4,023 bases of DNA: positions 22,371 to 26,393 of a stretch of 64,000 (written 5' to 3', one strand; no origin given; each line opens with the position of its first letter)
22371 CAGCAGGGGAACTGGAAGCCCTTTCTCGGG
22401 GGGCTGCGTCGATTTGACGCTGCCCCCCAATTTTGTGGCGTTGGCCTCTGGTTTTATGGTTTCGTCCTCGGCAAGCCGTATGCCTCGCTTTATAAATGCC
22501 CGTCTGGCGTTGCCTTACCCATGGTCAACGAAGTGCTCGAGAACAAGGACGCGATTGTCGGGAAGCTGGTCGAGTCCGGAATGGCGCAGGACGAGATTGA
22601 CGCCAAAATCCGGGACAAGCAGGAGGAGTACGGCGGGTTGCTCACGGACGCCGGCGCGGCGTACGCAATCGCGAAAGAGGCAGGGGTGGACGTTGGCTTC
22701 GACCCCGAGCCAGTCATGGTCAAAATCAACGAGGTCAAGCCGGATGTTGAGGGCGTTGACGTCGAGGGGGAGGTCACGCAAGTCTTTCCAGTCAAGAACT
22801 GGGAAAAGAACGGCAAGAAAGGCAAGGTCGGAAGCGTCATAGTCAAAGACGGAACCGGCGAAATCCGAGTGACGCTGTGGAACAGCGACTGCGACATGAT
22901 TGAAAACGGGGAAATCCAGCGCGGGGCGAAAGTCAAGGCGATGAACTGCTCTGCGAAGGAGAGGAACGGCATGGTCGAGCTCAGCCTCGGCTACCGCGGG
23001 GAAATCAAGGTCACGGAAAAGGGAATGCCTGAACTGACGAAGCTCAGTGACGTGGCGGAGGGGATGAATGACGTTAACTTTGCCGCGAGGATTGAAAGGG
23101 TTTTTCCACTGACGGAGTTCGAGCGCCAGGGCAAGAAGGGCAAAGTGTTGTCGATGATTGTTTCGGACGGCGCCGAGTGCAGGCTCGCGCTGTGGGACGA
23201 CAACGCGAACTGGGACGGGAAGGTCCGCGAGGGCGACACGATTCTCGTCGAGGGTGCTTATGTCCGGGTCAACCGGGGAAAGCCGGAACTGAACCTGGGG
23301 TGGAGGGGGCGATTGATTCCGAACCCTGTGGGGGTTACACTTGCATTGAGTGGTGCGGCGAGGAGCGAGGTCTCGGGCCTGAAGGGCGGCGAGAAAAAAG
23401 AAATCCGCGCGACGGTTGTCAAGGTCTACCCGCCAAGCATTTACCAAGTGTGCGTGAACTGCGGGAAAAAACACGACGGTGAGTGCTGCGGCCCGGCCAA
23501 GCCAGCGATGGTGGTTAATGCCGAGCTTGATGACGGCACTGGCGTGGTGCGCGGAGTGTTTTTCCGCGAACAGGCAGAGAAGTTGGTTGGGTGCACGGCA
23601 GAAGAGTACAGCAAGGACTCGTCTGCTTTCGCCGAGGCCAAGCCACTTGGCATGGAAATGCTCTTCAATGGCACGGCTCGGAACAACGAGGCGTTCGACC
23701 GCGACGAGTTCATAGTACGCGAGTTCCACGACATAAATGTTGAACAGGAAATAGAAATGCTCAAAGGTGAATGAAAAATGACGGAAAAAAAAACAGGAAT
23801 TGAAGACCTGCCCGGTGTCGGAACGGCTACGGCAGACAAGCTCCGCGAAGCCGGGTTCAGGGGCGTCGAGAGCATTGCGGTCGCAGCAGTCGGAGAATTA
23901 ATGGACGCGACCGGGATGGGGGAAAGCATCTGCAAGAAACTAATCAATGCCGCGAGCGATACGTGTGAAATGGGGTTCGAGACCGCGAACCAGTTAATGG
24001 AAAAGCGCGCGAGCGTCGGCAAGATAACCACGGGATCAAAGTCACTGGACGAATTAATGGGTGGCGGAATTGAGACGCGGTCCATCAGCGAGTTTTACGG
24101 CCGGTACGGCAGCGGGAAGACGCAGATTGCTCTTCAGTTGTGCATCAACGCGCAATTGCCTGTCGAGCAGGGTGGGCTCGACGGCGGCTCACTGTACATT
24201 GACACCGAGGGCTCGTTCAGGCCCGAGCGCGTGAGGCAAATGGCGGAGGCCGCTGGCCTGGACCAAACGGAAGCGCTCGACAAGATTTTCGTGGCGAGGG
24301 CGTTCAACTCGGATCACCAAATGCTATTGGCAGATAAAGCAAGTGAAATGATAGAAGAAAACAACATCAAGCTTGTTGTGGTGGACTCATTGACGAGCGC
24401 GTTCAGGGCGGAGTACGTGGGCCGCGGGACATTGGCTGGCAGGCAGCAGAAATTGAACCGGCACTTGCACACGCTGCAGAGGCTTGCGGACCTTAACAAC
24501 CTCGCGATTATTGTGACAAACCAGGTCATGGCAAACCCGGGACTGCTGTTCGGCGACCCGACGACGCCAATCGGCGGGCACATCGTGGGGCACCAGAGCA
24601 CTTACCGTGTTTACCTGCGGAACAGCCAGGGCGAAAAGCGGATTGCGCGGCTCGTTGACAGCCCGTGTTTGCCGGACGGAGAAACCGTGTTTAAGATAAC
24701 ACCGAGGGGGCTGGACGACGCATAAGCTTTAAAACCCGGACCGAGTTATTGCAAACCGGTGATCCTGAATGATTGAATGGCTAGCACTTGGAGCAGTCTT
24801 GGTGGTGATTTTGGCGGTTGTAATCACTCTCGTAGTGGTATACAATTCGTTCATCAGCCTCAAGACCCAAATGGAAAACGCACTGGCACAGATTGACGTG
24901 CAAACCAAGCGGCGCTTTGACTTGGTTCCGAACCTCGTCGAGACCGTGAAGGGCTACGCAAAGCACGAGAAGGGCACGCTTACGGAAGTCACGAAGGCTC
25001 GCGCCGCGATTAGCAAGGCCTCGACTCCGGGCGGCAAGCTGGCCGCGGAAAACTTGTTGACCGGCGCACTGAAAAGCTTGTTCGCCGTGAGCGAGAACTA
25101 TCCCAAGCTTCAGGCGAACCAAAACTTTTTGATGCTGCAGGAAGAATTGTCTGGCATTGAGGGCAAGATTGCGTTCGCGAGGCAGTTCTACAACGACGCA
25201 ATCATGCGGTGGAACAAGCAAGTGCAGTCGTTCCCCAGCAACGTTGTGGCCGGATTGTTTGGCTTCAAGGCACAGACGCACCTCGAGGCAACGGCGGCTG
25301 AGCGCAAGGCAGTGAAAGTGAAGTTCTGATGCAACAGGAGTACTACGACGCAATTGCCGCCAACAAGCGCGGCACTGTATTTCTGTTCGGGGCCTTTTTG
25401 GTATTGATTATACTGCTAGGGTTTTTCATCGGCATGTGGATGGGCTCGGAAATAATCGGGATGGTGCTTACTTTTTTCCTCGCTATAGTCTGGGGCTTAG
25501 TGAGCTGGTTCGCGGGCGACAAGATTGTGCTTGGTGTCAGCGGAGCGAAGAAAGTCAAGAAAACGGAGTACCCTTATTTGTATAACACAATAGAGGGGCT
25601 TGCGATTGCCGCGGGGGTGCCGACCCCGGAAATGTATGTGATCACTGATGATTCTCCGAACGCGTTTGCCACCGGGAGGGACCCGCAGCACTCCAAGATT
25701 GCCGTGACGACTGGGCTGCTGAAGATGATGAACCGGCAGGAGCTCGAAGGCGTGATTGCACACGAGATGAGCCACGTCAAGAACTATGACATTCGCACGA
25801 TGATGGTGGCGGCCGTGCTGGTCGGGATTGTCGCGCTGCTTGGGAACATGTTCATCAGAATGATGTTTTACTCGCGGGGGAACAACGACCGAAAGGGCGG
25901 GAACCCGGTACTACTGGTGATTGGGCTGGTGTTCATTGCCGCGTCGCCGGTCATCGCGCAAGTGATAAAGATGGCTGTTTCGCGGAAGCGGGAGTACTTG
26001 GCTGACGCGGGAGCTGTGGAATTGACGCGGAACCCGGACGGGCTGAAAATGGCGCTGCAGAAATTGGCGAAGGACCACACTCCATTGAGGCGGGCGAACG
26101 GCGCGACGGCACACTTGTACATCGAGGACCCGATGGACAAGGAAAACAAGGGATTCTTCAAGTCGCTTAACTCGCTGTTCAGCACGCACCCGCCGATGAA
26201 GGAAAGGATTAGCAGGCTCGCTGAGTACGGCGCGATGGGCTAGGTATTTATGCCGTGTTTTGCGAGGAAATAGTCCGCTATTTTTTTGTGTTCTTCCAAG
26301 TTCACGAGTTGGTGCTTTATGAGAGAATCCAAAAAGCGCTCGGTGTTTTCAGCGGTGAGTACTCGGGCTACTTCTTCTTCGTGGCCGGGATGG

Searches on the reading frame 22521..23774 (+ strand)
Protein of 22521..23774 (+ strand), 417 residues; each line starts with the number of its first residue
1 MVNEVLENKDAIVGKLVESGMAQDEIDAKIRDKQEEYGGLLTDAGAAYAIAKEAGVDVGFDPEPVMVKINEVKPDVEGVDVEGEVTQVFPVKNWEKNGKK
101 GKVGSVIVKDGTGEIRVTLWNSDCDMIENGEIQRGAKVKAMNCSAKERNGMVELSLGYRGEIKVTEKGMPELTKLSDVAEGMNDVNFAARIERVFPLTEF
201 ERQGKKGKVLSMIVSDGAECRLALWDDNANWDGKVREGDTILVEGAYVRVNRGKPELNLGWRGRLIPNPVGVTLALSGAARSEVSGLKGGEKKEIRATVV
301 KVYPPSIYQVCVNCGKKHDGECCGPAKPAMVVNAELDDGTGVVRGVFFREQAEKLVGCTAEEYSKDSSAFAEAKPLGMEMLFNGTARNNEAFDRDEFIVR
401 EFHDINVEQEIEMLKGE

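Call 50: search_protein_families(library=pfam, max_evalue=0.000001, proteins=[window:22521-23774:+])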
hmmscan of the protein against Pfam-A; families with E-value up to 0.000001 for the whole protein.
window:22521-23774:+ (417 aa): 1 family
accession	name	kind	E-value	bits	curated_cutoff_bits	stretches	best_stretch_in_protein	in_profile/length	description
PF01336.31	tRNA_anti-codon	-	1.5e-15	57.4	27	0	79-154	1-67/75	OB-fold nucleic acid binding domain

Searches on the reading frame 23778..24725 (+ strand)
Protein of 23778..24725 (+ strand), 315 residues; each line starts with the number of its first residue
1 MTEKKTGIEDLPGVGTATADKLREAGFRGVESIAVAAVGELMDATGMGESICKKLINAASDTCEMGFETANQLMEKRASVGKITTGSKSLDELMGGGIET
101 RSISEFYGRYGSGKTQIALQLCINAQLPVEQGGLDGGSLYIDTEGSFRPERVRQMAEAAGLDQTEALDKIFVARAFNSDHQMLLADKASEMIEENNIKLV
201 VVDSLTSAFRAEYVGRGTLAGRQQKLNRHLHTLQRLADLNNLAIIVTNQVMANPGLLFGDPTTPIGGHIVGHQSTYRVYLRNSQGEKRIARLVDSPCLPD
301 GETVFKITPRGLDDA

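Call 50: search_protein_families(library=pfam, max_evalue=0.000001, proteins=[window:23778-24725:+])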
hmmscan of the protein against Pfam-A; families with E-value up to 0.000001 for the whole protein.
window:23778-24725:+ (315 aa): 5 families
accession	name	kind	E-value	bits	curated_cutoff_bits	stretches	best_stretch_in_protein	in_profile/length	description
PF08423.17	Rad51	-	2.6e-90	302.4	22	1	76-315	1-244/244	Rad51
PF00154.27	RecA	-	5.8e-16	59.2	27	1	71-286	20-224/262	recA bacterial DNA recombination protein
PF14520.12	HHH_5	-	4.1e-10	40.4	27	1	10-61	6-57/57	Helix-hairpin-helix domain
PF13481.12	AAA_25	-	1.1e-09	38.6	27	1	72-211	4-158/195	AAA domain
PF06745.19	ATPase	-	2.5e-09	37.3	26.6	1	84-211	2-136/231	KaiC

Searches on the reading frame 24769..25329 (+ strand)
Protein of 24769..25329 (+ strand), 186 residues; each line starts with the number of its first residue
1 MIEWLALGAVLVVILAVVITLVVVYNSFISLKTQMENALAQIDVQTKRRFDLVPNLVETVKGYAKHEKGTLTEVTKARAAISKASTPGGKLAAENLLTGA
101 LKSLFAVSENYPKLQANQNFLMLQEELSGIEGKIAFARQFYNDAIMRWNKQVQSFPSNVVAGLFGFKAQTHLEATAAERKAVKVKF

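Call 50: search_protein_families(library=pfam, max_evalue=0.000001, proteins=[window:24769-25329:+])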
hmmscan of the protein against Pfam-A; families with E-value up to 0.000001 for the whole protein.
window:24769-25329:+ (186 aa): 1 family
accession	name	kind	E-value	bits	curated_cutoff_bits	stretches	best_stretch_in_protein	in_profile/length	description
PF04011.17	LemA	-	7.7e-59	198.2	26.2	1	38-186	1-149/149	LemA family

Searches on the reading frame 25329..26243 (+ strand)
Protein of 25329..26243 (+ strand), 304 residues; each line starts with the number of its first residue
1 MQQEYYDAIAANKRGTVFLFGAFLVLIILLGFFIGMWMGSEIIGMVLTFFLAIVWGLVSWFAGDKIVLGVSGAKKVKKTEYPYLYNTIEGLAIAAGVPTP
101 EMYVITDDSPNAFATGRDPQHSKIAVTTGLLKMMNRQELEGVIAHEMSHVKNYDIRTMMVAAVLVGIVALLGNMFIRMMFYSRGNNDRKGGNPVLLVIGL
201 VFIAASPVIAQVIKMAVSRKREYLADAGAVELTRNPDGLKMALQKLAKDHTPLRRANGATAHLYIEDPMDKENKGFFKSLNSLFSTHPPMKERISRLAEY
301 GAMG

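Call 50: search_protein_families(library=pfam, max_evalue=0.000001, proteins=[window:25329-26243:+])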
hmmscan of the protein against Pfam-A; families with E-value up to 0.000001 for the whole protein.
window:25329-26243:+ (304 aa): 1 family
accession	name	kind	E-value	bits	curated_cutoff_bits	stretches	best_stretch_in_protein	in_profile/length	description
PF01435.24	Peptidase_M48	-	1.7e-37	129.5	20.3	1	82-299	5-184/186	Peptidase family M48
